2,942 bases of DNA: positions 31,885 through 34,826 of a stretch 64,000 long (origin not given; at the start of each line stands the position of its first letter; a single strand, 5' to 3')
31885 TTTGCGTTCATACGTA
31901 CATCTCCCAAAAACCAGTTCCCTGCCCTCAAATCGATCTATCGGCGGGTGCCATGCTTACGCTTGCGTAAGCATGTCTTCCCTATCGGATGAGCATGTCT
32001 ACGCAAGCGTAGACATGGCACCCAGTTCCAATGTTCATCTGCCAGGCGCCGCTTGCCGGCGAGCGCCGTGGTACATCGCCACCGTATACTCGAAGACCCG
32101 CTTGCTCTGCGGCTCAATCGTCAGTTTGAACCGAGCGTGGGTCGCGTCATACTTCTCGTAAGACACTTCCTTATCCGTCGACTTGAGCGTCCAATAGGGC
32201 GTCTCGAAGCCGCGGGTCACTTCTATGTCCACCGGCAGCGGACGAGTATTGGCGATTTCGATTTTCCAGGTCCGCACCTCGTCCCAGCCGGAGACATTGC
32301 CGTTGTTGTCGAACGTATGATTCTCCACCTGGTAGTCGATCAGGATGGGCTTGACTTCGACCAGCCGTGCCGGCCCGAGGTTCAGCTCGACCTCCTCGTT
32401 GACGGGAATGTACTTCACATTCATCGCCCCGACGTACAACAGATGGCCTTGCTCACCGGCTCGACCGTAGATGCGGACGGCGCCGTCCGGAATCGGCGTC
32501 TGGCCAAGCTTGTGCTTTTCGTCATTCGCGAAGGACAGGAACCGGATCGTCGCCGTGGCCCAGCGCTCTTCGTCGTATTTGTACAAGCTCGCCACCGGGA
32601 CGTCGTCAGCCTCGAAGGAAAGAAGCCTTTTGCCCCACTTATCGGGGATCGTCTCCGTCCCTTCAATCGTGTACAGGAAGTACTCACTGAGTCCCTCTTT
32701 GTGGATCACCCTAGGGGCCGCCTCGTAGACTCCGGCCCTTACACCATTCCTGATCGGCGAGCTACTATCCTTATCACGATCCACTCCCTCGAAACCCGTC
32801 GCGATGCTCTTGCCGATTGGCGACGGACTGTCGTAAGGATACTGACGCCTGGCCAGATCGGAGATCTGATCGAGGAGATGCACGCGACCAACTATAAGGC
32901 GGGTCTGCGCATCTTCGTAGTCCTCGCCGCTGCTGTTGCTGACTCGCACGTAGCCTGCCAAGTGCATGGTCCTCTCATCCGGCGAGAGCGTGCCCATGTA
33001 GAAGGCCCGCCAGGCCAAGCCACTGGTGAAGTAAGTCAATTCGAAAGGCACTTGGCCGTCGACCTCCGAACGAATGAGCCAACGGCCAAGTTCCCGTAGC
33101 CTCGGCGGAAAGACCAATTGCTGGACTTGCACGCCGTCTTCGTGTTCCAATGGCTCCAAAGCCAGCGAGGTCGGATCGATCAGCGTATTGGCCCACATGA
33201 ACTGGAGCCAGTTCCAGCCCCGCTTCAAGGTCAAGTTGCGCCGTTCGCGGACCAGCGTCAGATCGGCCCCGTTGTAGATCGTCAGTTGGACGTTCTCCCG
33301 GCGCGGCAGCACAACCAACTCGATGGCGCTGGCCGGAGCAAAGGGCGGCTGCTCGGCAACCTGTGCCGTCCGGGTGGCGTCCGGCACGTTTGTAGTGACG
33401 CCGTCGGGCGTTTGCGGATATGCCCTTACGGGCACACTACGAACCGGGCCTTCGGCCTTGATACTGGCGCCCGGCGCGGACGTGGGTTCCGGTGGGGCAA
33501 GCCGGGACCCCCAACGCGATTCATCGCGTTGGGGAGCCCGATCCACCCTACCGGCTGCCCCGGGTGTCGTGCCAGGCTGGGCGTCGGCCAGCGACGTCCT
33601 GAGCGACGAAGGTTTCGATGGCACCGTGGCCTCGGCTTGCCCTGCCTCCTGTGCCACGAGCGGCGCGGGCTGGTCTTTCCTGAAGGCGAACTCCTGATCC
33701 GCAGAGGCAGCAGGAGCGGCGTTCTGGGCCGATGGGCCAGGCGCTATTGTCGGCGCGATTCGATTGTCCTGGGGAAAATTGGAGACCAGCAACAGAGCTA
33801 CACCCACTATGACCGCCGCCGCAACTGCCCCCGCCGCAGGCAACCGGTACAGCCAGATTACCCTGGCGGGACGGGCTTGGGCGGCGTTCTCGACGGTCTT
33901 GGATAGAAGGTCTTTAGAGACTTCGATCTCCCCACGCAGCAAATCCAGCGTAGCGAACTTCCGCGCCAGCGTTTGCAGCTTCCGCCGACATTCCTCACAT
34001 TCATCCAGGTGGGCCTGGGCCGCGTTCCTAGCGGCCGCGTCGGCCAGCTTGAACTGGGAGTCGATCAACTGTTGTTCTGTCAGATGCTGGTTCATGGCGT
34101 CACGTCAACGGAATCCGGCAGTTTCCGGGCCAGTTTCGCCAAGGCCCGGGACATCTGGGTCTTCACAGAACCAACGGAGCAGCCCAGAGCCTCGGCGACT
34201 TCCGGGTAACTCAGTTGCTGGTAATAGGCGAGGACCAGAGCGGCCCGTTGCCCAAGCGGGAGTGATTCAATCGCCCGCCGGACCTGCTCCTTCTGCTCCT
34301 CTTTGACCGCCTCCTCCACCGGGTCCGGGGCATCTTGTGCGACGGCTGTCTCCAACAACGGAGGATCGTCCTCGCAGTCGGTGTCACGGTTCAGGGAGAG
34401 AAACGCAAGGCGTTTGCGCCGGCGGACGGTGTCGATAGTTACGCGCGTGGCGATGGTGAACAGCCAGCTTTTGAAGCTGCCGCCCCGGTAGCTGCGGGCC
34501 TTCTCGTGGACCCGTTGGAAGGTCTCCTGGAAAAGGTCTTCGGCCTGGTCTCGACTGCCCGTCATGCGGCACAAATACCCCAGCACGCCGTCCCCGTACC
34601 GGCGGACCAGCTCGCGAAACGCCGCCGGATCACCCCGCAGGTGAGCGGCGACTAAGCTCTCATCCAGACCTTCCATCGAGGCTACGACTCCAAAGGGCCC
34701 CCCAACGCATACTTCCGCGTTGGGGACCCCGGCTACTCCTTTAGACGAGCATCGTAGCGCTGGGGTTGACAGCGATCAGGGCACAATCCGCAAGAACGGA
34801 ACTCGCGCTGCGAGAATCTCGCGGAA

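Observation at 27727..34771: ECF sigma / anti-sigma pair whose sensor domain is DUF4139-like, followed by three free secreted copies of that domain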

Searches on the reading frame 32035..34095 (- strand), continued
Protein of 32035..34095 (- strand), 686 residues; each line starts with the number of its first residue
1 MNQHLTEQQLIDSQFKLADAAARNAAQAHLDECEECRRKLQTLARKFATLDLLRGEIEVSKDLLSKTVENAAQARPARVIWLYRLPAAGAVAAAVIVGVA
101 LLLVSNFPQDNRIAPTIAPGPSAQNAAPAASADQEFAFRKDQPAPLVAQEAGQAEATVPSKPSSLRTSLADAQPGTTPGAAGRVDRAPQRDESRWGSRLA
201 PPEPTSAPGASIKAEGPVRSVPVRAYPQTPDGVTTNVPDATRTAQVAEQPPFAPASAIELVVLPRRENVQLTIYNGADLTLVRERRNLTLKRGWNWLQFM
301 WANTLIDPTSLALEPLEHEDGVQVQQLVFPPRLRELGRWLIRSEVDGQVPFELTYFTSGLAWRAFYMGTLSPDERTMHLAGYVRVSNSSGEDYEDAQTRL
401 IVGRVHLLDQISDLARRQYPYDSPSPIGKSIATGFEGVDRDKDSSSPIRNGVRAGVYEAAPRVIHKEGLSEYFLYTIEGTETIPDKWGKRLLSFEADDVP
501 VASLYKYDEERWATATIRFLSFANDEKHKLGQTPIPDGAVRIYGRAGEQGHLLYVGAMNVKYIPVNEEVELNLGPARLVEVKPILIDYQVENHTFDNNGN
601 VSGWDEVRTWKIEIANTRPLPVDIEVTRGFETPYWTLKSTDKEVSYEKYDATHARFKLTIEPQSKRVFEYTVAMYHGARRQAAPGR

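Call 64: find_encoding_contigs(protein=P0290, flank=6000, max_places=2)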
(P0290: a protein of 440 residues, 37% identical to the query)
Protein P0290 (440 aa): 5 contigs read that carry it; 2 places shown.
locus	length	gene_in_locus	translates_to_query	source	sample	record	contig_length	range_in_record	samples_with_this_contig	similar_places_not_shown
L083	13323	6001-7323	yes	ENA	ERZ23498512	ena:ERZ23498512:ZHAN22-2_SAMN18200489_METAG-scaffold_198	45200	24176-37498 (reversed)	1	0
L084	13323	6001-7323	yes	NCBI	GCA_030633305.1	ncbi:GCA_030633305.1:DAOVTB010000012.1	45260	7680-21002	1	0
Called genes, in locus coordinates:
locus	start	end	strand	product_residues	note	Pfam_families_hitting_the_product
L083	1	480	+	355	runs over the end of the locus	PF04613:LpxD, PF16314:DUF4954 (faint), PF25087:GMPPB_C (weak), PF25084:LbH_EIF2B, PF00132:Hexapep, PF14602:Hexapep_2 (faint), PF00132:Hexapep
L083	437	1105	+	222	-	-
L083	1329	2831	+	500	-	PF03331:LpxC, PF07977:FabA, PF22817:ApeP-like (weak), PF22818:ApeI-like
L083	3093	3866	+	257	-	PF25084:LbH_EIF2B (weak), PF25087:GMPPB_C (weak), PF00132:Hexapep, PF13720:Acetyltransf_11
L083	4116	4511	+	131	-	PF00156:Pribosyltran (weak)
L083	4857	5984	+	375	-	-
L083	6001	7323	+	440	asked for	PF13598:DUF4139 (weak)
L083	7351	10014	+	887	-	PF24714:TOR1L1_N (faint), PF02985:HEAT (faint), PF00514:Arm (faint), PF13646:HEAT_2, PF03130:HEAT_PBS (faint), PF13646:HEAT_2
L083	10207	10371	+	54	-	-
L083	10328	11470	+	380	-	PF13439:Glyco_transf_4, PF13477:Glyco_trans_4_2, PF13579:Glyco_trans_4_4, PF00534:Glycos_transf_1, PF13692:Glyco_trans_1_4, PF20706:GT4-conflict (weak)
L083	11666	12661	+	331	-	PF01116:F_bP_aldolase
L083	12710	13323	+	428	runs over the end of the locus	PF03952:Enolase_N, PF00113:Enolase_C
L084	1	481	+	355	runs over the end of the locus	PF04613:LpxD, PF16314:DUF4954 (faint), PF25087:GMPPB_C (weak), PF25084:LbH_EIF2B, PF00132:Hexapep, PF14602:Hexapep_2 (faint), PF00132:Hexapep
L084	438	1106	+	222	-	-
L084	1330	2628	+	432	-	PF03331:LpxC, PF07977:FabA (weak)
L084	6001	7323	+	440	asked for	PF13598:DUF4139 (weak)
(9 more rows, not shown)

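Call 65: find_encoding_contigs(protein=P0377, flank=6000, max_places=2)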
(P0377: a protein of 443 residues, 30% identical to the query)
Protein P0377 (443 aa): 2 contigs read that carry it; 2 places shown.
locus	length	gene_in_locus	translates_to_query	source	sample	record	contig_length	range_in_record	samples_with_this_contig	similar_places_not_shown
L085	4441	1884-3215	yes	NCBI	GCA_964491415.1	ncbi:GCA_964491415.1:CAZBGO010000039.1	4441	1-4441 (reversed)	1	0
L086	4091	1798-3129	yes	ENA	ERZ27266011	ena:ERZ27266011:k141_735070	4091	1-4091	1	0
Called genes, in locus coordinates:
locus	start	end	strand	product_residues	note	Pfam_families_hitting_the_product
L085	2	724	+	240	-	?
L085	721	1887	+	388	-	PF13598:DUF4139 (weak)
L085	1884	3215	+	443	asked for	PF13598:DUF4139 (weak)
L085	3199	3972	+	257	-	-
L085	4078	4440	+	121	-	?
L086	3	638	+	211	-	?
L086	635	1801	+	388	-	PF13598:DUF4139 (weak)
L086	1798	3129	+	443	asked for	PF13598:DUF4139 (weak)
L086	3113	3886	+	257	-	-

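Call 66: find_encoding_contigs(protein=P0325, flank=6000, max_places=2)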
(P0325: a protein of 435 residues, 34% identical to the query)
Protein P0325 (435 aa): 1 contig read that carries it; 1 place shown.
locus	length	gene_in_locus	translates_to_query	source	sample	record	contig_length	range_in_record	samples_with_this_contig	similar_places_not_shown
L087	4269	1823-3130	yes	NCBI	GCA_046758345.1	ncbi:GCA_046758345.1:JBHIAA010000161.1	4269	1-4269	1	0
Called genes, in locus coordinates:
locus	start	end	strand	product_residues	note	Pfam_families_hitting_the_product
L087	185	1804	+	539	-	PF13598:DUF4139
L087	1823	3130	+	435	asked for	PF13598:DUF4139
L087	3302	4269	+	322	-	PF13598:DUF4139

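Call 69: find_encoding_contigs(protein=P0389, flank=7000, max_places=2)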
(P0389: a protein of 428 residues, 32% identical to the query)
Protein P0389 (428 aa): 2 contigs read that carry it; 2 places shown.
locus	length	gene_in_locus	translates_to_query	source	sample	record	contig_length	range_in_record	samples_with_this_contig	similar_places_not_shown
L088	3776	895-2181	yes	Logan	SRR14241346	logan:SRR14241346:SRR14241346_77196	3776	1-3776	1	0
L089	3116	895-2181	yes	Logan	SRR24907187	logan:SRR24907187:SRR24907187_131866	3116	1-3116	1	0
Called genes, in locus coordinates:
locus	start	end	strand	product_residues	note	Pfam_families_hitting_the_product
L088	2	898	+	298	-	?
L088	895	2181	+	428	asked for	PF13598:DUF4139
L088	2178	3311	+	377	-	PF13598:DUF4139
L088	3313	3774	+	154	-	?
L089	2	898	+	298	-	?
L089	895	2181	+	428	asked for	PF13598:DUF4139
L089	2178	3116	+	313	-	?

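Call 70: find_encoding_contigs(protein=P0338, flank=7000, max_places=2)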
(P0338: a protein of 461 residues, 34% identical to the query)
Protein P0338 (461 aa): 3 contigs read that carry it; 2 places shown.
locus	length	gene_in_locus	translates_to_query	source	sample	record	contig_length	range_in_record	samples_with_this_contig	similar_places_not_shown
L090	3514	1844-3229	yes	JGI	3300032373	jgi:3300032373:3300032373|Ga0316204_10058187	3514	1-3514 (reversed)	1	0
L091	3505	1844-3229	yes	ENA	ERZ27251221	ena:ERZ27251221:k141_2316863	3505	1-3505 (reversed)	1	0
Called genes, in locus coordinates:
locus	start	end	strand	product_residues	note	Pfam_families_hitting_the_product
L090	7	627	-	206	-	PF01594:AI-2E_transport (weak), PF07963:N_methyl (weak)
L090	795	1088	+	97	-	-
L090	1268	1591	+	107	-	-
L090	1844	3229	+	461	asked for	PF13598:DUF4139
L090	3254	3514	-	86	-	?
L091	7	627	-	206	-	PF01594:AI-2E_transport (weak), PF07963:N_methyl (weak)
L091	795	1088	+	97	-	-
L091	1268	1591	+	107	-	-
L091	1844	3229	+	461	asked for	PF13598:DUF4139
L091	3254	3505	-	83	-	?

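Call 71: find_encoding_contigs(protein=P0311, flank=7000, max_places=2)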
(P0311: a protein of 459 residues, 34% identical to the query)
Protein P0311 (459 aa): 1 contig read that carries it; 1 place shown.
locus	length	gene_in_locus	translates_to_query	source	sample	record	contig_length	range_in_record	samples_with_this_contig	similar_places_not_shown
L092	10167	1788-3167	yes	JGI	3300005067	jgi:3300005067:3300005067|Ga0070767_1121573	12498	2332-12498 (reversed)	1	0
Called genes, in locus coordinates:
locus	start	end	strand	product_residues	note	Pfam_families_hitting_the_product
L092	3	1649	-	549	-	?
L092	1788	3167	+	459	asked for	PF13598:DUF4139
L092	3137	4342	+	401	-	-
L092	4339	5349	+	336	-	PF13462:Thioredoxin_4 (weak)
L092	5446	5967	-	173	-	PF07963:N_methyl (weak)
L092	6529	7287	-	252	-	PF07963:N_methyl (faint)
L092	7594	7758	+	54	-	-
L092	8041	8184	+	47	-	-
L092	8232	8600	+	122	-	-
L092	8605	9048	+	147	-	PF07963:N_methyl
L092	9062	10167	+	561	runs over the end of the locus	PF11999:Ice_binding (faint), PF04519:Bactofilin (weak), PF23981:DUF7305 (weak)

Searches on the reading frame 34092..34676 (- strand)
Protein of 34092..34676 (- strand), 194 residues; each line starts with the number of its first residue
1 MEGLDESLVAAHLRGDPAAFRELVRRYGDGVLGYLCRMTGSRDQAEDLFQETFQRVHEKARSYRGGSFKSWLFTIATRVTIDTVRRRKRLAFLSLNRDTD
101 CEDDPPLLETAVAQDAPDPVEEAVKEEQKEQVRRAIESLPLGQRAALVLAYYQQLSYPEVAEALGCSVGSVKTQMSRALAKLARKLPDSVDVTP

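Call 3: search_protein_families(library=pfam, proteins=[window:34092-34676:-], max_evalue=1)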
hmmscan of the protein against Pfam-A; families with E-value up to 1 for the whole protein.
window:34092-34676:- (194 aa): 9 families
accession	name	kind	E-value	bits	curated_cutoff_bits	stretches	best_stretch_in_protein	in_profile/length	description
PF08281.18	Sigma70_r4_2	-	1.9e-18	66.3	25.7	1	130-182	2-54/54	Sigma-70, region 4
PF04542.20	Sigma70_r2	-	3.8e-18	65.5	24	1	23-89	1-70/71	Sigma-70 region 2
PF04545.22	Sigma70_r4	-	5.7e-11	42.2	24.1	1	135-182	1-48/50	Sigma-70, region 4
PF13384.12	HTH_23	-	2e-05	24.7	24.6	1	143-171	6-34/50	Homeodomain-like domain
PF07638.17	Sigma70_ECF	-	0.0014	19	21.1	1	71-186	78-183/185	ECF sigma factor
PF13518.12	HTH_28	-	0.014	15.9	25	1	143-172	1-30/52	Helix-turn-helix domain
PF22029.2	PhyR_sigma2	-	0.014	15.9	27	1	38-75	15-53/55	Sigma2 domain of PhyR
PF00196.25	GerE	-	0.074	13.1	23.5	1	144-182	6-45/57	Bacterial regulatory proteins, luxR family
PF21531.3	Rv2175c_wHTH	-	0.097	13.1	27.1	1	153-173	14-34/57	DNA-binding protein Rv2175c, wHTH domain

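Call 4: search_protein_families(library=ncbifam, proteins=[window:34092-34676:-], max_evalue=1)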
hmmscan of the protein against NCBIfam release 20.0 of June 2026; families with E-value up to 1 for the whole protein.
window:34092-34676:- (194 aa): 113 families (the best 25 are shown)
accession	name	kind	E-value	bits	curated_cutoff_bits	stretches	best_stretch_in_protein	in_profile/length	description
NF009166.1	PRK12513.1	equivalog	1.1e-37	129.7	206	1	4-189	8-189/193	RNA polymerase sigma factor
NF004113.0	PRK05602.1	equivalog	3e-32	112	208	1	5-187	32-202/211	RNA polymerase sigma factor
NF007223.0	PRK09641.1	equivalog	1.1e-31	110.1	209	1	1-186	1-184/187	RNA polymerase sigma factor SigW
TIGR02937.1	sigma70-ECF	superfamily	3.4e-31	108.1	42.9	1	19-186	2-165/165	sigma-70 family RNA polymerase sigma factor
TIGR02983.1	SigE-fam_strep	subfamily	7.8e-31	107.1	141.55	1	18-188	6-160/162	SigE family RNA polymerase sigma factor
NF009172.0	PRK12519.1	subfamily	2.8e-30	105.3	222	1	5-190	16-193/194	RNA polymerase sigma factor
NF007225.0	PRK09643.1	equivalog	4.9e-30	104.7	190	1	5-186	14-182/204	RNA polymerase sigma factor SigM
NF007229.0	PRK09647.1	equivalog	6.4e-30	104.1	265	1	16-188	42-204/220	RNA polymerase sigma factor SigE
TIGR02948.1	SigW_bacill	equivalog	4.2e-29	101.9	243.1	1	1-186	1-184/187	RNA polymerase sigma factor SigW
TIGR02950.1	SigM_subfam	subfamily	1.5e-28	99.6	147.95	1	21-184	3-156/159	RNA polymerase sigma factor, SigM family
NF007216.0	PRK09638.1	equivalog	3.2e-27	95.4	194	1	5-187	5-175/180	RNA polymerase sigma factor SigY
NF010500.0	PRK13919.1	subfamily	1.5e-25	90.5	226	1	5-186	10-183/186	putative RNA polymerase sigma E protein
TIGR02985.1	Sig70_bacteroi1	subfamily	1.8e-25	90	126.4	1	19-186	2-162/162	RNA polymerase sigma-70 factor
NF006089.0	PRK08241.1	subfamily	1.1e-24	87.1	240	1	13-187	17-205/343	RNA polymerase subunit sigma-70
NF007220.0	PRK09639.1-5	equivalog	1.6e-24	86.7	260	1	19-187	4-165/181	RNA polymerase sigma factor SigX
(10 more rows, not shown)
